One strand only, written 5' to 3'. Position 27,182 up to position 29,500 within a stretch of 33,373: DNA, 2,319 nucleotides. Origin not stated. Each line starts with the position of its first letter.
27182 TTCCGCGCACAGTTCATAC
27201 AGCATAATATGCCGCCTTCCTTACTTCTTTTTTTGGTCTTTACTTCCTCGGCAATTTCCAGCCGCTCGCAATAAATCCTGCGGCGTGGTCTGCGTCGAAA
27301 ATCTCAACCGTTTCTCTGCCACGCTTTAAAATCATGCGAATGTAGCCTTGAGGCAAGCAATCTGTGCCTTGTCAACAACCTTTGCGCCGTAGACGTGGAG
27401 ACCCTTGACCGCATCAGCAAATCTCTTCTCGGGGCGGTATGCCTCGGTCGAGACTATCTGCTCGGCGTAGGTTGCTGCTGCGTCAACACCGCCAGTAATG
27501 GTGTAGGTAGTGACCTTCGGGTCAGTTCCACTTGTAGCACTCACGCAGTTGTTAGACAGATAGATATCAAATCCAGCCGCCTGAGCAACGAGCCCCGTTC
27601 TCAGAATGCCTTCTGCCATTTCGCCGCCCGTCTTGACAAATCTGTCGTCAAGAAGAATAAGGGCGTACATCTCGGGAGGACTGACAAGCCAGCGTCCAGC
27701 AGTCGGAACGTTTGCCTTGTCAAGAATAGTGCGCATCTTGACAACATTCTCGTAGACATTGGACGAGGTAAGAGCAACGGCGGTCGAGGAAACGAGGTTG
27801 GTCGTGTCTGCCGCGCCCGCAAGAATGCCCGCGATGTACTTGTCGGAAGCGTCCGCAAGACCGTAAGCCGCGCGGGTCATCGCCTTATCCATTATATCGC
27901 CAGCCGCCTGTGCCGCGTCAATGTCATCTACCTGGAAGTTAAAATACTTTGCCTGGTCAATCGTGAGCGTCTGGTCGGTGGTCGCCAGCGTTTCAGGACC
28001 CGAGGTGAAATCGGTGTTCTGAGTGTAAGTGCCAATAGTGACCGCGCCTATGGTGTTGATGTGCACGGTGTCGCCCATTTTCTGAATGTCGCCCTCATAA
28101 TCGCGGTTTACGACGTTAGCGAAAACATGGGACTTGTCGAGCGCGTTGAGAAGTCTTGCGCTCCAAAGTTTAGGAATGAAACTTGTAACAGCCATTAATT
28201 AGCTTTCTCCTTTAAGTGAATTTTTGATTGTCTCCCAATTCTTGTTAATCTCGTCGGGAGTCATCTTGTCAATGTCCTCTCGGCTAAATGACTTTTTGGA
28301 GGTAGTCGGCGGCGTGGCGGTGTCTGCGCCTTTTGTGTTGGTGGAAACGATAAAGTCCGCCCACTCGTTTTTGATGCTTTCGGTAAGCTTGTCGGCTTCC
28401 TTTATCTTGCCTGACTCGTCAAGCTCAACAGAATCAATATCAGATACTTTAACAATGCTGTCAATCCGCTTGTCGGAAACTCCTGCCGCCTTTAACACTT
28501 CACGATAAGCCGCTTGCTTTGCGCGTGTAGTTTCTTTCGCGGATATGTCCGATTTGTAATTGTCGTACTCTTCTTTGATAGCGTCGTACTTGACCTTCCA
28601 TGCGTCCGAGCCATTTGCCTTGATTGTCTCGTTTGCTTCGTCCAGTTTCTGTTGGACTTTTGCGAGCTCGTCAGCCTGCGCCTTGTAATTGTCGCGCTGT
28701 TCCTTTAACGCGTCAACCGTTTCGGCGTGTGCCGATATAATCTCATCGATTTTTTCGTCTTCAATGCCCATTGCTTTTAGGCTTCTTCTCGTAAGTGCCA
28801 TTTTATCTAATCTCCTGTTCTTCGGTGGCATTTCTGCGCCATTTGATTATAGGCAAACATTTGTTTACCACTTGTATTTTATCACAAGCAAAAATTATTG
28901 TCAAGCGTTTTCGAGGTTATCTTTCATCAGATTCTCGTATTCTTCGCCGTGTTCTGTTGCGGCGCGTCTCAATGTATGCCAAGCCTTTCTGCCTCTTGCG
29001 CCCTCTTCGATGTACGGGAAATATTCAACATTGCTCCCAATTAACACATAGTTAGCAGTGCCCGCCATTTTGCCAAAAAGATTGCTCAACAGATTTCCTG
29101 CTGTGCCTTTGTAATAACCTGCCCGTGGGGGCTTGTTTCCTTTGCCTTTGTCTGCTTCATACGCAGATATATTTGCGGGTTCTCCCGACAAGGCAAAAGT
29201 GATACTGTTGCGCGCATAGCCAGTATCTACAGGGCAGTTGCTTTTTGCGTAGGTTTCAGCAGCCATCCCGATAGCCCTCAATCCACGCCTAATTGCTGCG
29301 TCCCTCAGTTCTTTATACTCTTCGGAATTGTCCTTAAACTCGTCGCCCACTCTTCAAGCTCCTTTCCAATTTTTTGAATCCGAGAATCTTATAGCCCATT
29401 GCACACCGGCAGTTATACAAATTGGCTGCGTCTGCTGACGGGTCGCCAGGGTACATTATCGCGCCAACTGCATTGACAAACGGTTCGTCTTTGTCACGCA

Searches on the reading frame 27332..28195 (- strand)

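Call 13: search_protein_families(library=phrogs, proteins=[window:27332-28195:-], max_evalue=0.001)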
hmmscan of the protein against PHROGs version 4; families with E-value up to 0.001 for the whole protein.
window:27332-28195:- (287 aa): 3 families
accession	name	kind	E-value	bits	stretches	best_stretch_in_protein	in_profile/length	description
phrog_267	-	head and packaging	5.7e-72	244.1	1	2-286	32-327/410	major head protein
phrog_283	-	head and packaging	8e-23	82.4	1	3-248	5-246/385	major head protein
phrog_422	-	head and packaging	3.6e-11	44.1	1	40-190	39-186/297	major head protein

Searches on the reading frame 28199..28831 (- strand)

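Call 33: search_protein_families(library=phrogs, proteins=[window:28199-28831:-], max_evalue=0.001)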
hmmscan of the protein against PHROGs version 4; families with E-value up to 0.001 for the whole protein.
window:28199-28831:- (210 aa): 3 families
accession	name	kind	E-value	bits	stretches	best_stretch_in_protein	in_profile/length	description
phrog_194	-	head and packaging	6.1e-15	56.8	1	6-201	14-219/335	head scaffolding protein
phrog_28301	-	unknown function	0.00012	23.4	0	38-68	8-38/73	-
phrog_5714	-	unknown function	0.00044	21.3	0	14-93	10-92/95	-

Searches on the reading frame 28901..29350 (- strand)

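Call 33: search_protein_families(library=phrogs, proteins=[window:28901-29350:-], max_evalue=0.001)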
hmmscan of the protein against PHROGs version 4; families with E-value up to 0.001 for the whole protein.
window:28901-29350:- (149 aa): 1 family
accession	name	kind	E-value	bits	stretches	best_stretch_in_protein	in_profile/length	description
phrog_5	-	connector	3.4e-12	47.7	1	3-148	99-207/239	tail completion or Neck1 protein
